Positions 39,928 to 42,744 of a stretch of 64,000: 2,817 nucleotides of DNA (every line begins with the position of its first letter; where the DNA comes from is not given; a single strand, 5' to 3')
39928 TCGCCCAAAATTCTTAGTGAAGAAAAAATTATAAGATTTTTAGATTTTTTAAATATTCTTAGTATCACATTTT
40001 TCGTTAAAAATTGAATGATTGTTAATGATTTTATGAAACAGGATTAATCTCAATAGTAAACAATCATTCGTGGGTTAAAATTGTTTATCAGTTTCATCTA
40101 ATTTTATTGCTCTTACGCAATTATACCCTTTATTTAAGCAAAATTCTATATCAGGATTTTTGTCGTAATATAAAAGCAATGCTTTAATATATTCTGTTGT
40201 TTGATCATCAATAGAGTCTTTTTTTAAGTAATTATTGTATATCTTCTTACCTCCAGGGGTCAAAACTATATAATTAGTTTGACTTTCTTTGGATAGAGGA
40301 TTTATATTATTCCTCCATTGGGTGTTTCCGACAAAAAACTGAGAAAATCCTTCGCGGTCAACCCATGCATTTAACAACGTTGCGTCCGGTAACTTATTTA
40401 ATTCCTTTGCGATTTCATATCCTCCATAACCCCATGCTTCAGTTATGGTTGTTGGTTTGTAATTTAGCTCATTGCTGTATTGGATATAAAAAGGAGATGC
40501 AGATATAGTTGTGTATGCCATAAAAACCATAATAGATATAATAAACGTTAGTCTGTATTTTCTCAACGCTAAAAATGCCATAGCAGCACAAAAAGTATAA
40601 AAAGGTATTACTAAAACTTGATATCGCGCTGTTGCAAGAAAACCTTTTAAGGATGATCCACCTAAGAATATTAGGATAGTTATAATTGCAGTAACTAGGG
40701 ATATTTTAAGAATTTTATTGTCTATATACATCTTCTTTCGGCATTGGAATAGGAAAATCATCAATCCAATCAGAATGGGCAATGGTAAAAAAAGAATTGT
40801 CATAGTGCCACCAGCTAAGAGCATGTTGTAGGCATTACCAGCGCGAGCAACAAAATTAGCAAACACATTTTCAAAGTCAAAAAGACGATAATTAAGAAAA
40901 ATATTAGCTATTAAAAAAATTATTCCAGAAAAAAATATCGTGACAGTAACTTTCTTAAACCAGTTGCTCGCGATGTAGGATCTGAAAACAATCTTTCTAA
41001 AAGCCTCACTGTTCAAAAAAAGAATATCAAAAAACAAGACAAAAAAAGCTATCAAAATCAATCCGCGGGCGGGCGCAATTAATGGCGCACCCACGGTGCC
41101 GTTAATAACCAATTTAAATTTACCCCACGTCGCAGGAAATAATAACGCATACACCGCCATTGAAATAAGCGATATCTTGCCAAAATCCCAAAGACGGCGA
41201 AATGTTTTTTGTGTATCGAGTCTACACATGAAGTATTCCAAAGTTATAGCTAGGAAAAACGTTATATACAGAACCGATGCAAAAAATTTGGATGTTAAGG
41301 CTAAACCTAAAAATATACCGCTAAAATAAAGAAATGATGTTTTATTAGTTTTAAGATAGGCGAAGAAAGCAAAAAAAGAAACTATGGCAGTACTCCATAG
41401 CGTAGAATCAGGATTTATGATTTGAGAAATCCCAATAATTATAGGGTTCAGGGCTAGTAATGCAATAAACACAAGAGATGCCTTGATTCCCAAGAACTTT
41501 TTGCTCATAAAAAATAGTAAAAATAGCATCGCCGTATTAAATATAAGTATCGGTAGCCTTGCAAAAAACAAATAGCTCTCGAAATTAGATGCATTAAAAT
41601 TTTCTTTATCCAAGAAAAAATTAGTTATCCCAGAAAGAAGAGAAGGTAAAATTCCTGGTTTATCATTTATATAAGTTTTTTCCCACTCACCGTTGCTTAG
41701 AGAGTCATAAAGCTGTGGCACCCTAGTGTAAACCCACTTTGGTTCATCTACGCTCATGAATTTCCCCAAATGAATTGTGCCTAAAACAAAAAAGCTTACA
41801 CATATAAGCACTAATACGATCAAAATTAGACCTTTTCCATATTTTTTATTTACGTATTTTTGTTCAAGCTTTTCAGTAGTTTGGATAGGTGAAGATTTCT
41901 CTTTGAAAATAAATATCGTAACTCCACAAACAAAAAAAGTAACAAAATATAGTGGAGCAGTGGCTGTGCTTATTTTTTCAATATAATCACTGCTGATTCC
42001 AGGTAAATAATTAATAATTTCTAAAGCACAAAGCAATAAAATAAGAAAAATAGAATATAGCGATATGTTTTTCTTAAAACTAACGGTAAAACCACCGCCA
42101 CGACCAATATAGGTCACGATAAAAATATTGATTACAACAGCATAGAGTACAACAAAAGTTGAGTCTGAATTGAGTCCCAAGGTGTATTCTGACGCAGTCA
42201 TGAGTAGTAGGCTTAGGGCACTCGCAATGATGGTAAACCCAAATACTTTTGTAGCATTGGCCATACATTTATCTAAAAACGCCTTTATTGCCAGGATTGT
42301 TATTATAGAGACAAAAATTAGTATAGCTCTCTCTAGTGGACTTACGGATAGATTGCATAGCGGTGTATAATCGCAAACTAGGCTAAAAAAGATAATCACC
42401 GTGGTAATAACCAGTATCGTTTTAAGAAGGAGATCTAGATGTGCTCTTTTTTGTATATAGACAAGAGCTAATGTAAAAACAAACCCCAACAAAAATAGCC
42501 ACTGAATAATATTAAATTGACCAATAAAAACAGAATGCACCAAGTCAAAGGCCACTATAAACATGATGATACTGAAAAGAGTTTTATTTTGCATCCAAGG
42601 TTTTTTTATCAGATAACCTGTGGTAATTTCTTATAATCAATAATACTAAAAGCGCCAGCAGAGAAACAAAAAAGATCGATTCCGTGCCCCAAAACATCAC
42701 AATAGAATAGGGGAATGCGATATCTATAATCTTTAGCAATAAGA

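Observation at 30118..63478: About 33-kb glycan-assembly super-locus with three Wzx-like flippases, a Wzy/ligase-like protein and multiple GT-C enzymes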

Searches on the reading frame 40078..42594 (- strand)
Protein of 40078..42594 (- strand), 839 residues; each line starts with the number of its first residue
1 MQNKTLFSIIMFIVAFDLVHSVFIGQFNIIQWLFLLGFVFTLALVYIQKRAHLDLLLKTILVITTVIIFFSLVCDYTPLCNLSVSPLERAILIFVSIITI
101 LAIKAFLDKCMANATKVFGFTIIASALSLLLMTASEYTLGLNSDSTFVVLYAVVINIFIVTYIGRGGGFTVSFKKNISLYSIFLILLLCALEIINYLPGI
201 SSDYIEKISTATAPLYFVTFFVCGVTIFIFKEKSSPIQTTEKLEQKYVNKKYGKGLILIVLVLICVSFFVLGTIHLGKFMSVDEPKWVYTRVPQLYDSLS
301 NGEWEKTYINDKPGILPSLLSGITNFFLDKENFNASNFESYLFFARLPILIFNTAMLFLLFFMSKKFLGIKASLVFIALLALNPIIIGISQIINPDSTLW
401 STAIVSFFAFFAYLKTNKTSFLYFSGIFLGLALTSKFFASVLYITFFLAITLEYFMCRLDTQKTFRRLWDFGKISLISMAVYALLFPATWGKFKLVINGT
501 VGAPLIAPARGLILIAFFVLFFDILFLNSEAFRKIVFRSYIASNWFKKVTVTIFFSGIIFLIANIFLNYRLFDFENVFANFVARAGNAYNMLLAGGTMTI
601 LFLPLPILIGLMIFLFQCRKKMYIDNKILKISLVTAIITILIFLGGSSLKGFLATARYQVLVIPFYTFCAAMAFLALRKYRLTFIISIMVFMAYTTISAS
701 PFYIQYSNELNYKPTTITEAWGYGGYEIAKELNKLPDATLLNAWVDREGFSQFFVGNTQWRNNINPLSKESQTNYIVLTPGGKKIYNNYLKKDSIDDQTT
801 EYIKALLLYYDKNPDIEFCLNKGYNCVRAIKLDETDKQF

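Call 3: search_protein_families(library=pfam, proteins=[window:40078-42594:-], max_evalue=0.01)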
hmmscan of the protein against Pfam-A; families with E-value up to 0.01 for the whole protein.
window:40078-42594:- (839 aa): 1 family
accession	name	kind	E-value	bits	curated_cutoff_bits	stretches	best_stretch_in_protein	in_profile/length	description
PF13231.12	PMT_2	-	4.9e-09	37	26.1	1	343-482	22-154/160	Dolichyl-phosphate-mannose-protein mannosyltransferase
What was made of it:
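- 40075..42594 (-): 839-aa GT39/PMT_2-like GT-C with a ~260-aa, ~9-TM N-terminal extension of unknown function. PMT_2 E 4.9e-9 (call 3).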

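Call 9: find_encoding_contigs(protein=window:40078-42594:-, flank=10000, max_places=6)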
Protein window:40078-42594:- (839 aa): 1 contig read that carries it; 1 place shown.
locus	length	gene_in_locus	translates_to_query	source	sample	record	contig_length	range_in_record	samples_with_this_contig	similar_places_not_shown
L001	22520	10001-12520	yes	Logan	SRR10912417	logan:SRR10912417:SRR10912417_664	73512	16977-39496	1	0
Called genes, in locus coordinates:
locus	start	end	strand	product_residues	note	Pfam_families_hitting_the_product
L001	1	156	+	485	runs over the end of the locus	PF01943:Polysacc_synt, PF13440:Polysacc_synt_3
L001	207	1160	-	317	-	PF01073:3Beta_HSD, PF01370:Epimerase, PF02719:Polysacc_synt_2, PF04321:RmlD_sub_bind, PF07993:NAD_binding_4, PF08659:KR (faint), PF13460:NAD_binding_10 (weak), PF16363:GDP_Man_Dehyd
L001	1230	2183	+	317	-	PF00535:Glycos_transf_2, PF13641:Glyco_tranf_2_3 (weak)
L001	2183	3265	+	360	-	PF13439:Glyco_transf_4, PF13579:Glyco_trans_4_4 (weak), PF00534:Glycos_transf_1, PF13692:Glyco_trans_1_4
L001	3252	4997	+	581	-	-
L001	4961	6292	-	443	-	-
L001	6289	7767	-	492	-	PF01943:Polysacc_synt, PF13440:Polysacc_synt_3, PF03023:MurJ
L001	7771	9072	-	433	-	PF03721:UDPG_MGDP_dh_N, PF03446:NAD_binding_2, PF00984:UDPG_MGDP_dh, PF03720:UDPG_MGDP_dh_C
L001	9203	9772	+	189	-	-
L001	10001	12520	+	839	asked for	PF13231:PMT_2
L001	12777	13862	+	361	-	PF01943:Polysacc_synt, PF03023:MurJ (weak), PF01554:MatE (weak)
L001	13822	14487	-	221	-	PF05148:Methyltransf_8 (weak), PF13489:Methyltransf_23, PF08241:Methyltransf_11, PF13649:Methyltransf_25, PF13847:Methyltransf_31 (faint)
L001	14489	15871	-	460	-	PF27533:CapK_C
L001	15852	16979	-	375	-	PF00534:Glycos_transf_1, PF13692:Glyco_trans_1_4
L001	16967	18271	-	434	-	PF27533:CapK_C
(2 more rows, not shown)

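Call 11: search_protein_families(library=ncbifam, proteins=[window:40078-42594:-], max_evalue=0.01)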
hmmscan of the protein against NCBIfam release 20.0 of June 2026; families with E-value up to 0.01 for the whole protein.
window:40078-42594:- (839 aa): 1 family
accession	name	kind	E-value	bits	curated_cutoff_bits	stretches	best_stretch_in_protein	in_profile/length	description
TIGR03663.1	TIGR03663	subfamily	5.1e-08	32.4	126.25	1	344-565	72-264/435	flippase activity-associated protein Agl23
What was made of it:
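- Closest known: Haloferax volcanii Agl N-glycosylation. Same: GT-C enzymes follow, and 40075 weakly matches the Agl23 model (call 11).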

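Call 15: search_solved_structures(query=window:40078-42594:-, max_evalue=1)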
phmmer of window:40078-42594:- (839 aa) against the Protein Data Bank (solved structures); distinct sequences matched with E-value up to 1: 0.

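Call 26: find_homologous_proteins(query=window:40078-42594:-, max_evalue=0.001)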
Query window:40078-42594:- (839 aa): 210 proteins with E <= 0.001 among 8000 candidates; the best 120 are listed.
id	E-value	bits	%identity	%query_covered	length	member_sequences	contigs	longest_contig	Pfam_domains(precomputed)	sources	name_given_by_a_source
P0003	0.0e+0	1802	100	99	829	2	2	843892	PF13231.13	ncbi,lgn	-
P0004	3.3e-165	570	41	93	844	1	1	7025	PF13231.13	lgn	-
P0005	4.3e-137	477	42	69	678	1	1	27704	PF02366.25,PF13231.13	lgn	-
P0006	6.0e-137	476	42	69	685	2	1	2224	PF02366.25,PF13231.13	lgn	-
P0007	3.5e-135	471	41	71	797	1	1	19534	PF13231.13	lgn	-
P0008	2.5e-130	455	39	78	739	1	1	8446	PF13231.13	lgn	-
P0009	1.7e-129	452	42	70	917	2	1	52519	PF13385.14,PF13231.13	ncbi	ncbi:MAG: LamG-like jellyroll fold domain-containing protein [Candidatus Nanoarchaeia archaeon]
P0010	2.4e-127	445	40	69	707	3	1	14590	PF02366.25,PF13231.13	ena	-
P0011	3.3e-127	444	39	70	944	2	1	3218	PF13231.13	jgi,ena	-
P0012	1.7e-126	442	42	68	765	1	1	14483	PF13231.13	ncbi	-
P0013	6.1e-126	440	38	75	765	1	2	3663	PF13231.13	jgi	-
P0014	2.1e-124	435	38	72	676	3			PF02366.25,PF13231.13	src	-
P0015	2.6e-123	431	39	72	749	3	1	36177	PF13231.13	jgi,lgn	jgi:hypothetical protein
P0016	3.3e-123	431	40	69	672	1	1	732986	PF13231.13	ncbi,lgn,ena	-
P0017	4.6e-123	431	41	67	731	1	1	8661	PF13231.13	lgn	-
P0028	2.0e-116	409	38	73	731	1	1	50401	PF13231.13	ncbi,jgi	ncbi:MAG: glycosyltransferase family 39 protein [Patescibacteria group bacterium]|jgi:4-amino-4-deox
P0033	4.1e-115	404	40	72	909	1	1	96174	PF13231.13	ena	-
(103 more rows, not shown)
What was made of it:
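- On GT39 / protein O-mannosyltransferase (PMT) family (for 40075, 57194, 58438): Homologues of 40075 are annotated as GT39 (call 26).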

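Call 56: find_encoding_contigs(protein=P0004, flank=10000, max_places=3)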
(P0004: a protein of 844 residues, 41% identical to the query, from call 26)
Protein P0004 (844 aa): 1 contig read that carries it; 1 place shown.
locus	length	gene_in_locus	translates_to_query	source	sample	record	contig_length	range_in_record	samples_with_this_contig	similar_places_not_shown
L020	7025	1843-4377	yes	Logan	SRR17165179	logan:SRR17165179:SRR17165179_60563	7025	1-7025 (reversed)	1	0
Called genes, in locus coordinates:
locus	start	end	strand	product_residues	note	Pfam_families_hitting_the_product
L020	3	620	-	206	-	?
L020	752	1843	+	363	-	PF13439:Glyco_transf_4, PF13579:Glyco_trans_4_4 (weak), PF00534:Glycos_transf_1, PF13692:Glyco_trans_1_4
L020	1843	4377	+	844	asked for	PF13231:PMT_2 (weak)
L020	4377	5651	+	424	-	PF01943:Polysacc_synt, PF13440:Polysacc_synt_3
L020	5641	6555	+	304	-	PF00685:Sulfotransfer_1, PF13469:Sulfotransfer_3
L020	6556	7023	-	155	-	?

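Call 62: predict_structure(alignment_id=A4)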
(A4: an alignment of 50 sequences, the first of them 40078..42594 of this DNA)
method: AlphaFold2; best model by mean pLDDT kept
length: 839 residues; sequences in the alignment: 50
mean_pLDDT: 81.2   pTM: 0.83
mean pLDDT of the five models: 81.2, 80.0, 79.9, 79.2, 79.2
residues with pLDDT >= 90: 430; 70-90: 197; 50-70: 145; < 50: 67
segments of 3 or more residues with pLDDT < 50: 1-5, 19-27, 43-50, 75-82, 113-144
pLDDT, mean of each block of 10 residues (from residue 1): 49 54 47 54 47 54 57 48 60 59 53 42 44 39 47 58 60 72 74 75 73 71 80 62 57 84 98 97 92 95 91 88 93 94 98 98 94 97 98 96 98 94 98 95 95 88 90 96 95 89 83 81 82 65 75 94 96 91 83 97 98 91 82 94 92 93 98 86 90 97 95 88 94 97 95 96 86 94 90 83 92 95 90 77
secondary structure, 60 per line:
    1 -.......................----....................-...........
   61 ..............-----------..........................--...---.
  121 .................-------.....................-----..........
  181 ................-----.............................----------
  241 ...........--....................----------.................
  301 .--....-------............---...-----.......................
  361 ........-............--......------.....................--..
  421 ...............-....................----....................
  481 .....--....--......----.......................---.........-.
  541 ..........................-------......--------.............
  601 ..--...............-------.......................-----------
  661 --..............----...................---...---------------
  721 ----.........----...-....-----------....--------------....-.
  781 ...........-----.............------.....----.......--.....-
elements in order (helices of 4 or more, strands of 3 or more residues): H2-24 H29-48 H50-74 H86-111 H120-137 H145-165 H171-196 H202-230 H241-251 H254-273 H284-301 H304-307 H315-326 H338-368 H370-381 H384-389 H396-416 H419-435 H437-456 H461-485 H488-491 H494-499 H504-526 H530-538 H540-566 H574-579 H588-602 H605-619 H627-649 H663-676 H681-699 H725-733 E742-745 E757-760 E775-778 H780-791 H797-809 E816-820 E825-831 H834-838
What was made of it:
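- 40075..42594 (-): AlphaFold confident for 255-839 (call 62).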

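Call 65: fold_search(model_id=the predicted structure, library=pdb)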
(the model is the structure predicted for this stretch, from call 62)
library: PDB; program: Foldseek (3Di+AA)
matches with E <= 10: 145; with E <= 0.001: 14
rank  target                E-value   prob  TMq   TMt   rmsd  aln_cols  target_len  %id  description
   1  9n9j_I                9.6e-06  1.00  0.34  0.40  12.3       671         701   11  Structure of a GRP94 folding intermediate engaged with a CCDC134- and FKBP11-bound secretory translocon (released 2025-11-19)
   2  8b6l_I                1.6e-05  1.00  0.35  0.41  11.9       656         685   11  Subtomogram average of the human Sec61-TRAP-OSTA-translocon (released 2022-12-07)
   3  6ftg_5                4.1e-05  1.00  0.36  0.45  11.9       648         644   11  Subtomogram average of OST-containing ribosome-translocon complexes from canine rough microsomal membranes (released 2018-03-21)
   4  8agc_A                4.3e-05  1.00  0.37  0.43  11.1       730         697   10  Structure of yeast oligosaccharylransferase complex with lipid-linked oligosaccharide and non-acceptor peptide bound (released 2022-12-07)
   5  9s6t_A                6.5e-05  1.00  0.35  0.54   9.2       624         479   14  Ternary cryo-EM structure of chicken ALG12 with Dol25-PP-GlcNAc2Man7, Dol25-P-Man, and Fab (released 2026-03-18)
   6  9s6s_A                7.6e-05  1.00  0.34  0.49  10.7       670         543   12  Ternary cryo-EM structure of human ALG9 with Dol25-PP-GlcNAc2Man6, Dol25-P-Man and Fab (released 2026-03-18)
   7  8pn9_A                1.1e-04  1.00  0.35  0.43  11.1       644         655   12  Structure of human oligosaccharyltransferase OST-A complex bound to NGI-1 (released 2024-05-08)
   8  3waj                  1.6e-04  1.00  0.34  0.36  11.4       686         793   11  Crystal structure of the Archaeoglobus fulgidus oligosaccharyltransferase (O29867_ARCFU) complex with Zn and sulfate (released 2013-10-30)
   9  9s6u_A                1.8e-04  1.00  0.34  0.49   9.5       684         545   12  Ternary cryo-EM structure of human ALG9 with Dol25-PP-GlcNAc2Man8, Dol25-P-Man and Fab (released 2026-03-18)
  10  7e9s_A                2.8e-04  1.00  0.32  0.32  12.3       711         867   13  Archaeal oligosaccharyltransferase AglB from Archaeoglobus fulgidus in complex with an inhibitory peptide and a dolich (released 2021-09-08)
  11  6s7o_A                2.9e-04  1.00  0.35  0.43  10.0       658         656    9  Cryo-EM structure of human oligosaccharyltransferase complex OST-A (released 2019-12-18)
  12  3wak                  3.5e-04  1.00  0.37  0.36  11.4       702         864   13  Crystal structure of the Archaeoglobus fulgidus oligosaccharyltransferase (O29867_ARCFU) in the apo form (released 2013-10-30)
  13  7oci_F                4.9e-04  1.00  0.35  0.43  13.1       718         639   10  Cryo-EM structure of yeast Ost6p containing oligosaccharyltransferase complex (released 2022-02-16)
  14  6s7t_A                8.1e-04  1.00  0.34  0.39  12.3       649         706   12  Cryo-EM structure of human oligosaccharyltransferase complex OST-B (released 2019-12-18)
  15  5gmy_A                1.2e-03  1.00  0.33  0.33  11.9       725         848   12  Crystal structure of the Archaeoglobus fulgidus oligosaccharyltransferase (O29867_ARCFU) tethered with an acceptor pep (released 2017-02-01)
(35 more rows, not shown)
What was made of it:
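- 40075..42594 (-): Top Foldseek PDB matches are all GT-C (call 65).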

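Call 83: find_encoding_contigs(protein=P0016, flank=6000, max_places=1)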
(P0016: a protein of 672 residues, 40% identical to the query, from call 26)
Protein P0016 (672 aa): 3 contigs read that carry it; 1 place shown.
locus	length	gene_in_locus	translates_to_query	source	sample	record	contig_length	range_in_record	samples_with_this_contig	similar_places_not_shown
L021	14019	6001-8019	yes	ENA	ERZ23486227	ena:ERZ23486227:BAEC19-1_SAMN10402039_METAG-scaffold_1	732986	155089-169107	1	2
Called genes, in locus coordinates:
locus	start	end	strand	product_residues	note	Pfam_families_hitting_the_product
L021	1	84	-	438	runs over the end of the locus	PF27533:CapK_C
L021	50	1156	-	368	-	PF13439:Glyco_transf_4, PF20706:GT4-conflict, PF00534:Glycos_transf_1, PF13692:Glyco_trans_1_4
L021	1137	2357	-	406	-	PF02812:ELFV_dehydrog_N, PF00208:ELFV_dehydrog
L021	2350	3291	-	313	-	PF00535:Glycos_transf_2, PF10111:Glyco_tranf_2_2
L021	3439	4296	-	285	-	-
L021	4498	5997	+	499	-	PF02366:PMT (weak), PF13231:PMT_2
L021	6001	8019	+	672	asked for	PF13231:PMT_2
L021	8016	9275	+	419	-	PF01943:Polysacc_synt, PF13440:Polysacc_synt_3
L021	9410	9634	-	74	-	-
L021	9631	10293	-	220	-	PF01936:NYN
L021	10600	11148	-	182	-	-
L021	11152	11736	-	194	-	-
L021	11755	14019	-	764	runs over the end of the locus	PF22148:Fervidolysin_NPro-like, PF00082:Peptidase_S8, PF20773:InhA-like_MAM (weak)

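Call 84: find_encoding_contigs(protein=P0028, flank=6000, max_places=1)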
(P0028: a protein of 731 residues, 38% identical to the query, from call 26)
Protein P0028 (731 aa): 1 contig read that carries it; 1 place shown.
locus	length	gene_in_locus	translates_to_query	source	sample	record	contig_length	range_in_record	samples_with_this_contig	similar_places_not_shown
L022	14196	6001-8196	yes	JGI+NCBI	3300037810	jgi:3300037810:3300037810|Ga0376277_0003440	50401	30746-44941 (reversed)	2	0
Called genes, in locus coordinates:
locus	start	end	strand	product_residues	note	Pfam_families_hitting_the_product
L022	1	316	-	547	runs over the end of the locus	PF00270:DEAD, PF04851:ResIII, PF00271:Helicase_C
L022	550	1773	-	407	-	PF01471:PG_binding_1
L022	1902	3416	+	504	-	PF13231:PMT_2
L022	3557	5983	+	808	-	-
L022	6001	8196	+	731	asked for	PF13231:PMT_2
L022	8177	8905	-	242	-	PF03706:LPG_synthase_TM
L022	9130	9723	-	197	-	PF25087:GMPPB_C (faint), PF25084:LbH_EIF2B (faint), PF00132:Hexapep, PF14602:Hexapep_2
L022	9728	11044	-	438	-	PF27533:CapK_C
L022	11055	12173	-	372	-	PF13439:Glyco_transf_4, PF13477:Glyco_trans_4_2, PF13579:Glyco_trans_4_4, PF20706:GT4-conflict, PF00534:Glycos_transf_1, PF13692:Glyco_trans_1_4, PF13524:Glyco_trans_1_2 (weak)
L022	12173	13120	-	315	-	PF00535:Glycos_transf_2, PF10111:Glyco_tranf_2_2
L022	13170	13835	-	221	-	PF02592:Vut_1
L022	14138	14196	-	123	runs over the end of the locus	-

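Call 85: find_encoding_contigs(protein=P0033, flank=6000, max_places=1)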
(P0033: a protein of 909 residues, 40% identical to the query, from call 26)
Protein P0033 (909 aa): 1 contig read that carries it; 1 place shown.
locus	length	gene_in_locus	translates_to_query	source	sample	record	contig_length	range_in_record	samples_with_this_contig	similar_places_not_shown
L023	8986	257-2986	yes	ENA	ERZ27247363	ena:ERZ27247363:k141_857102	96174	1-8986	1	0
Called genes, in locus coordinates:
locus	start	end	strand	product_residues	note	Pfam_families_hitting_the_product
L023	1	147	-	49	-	?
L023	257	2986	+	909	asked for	PF13231:PMT_2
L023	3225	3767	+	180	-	-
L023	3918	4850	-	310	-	-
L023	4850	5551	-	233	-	PF13489:Methyltransf_23, PF08242:Methyltransf_12 (weak)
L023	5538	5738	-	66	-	-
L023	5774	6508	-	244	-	-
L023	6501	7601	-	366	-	PF20706:GT4-conflict (weak), PF00534:Glycos_transf_1, PF13692:Glyco_trans_1_4, PF13524:Glyco_trans_1_2 (faint)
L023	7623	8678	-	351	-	PF04015:DUF362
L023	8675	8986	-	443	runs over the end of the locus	PF27533:CapK_C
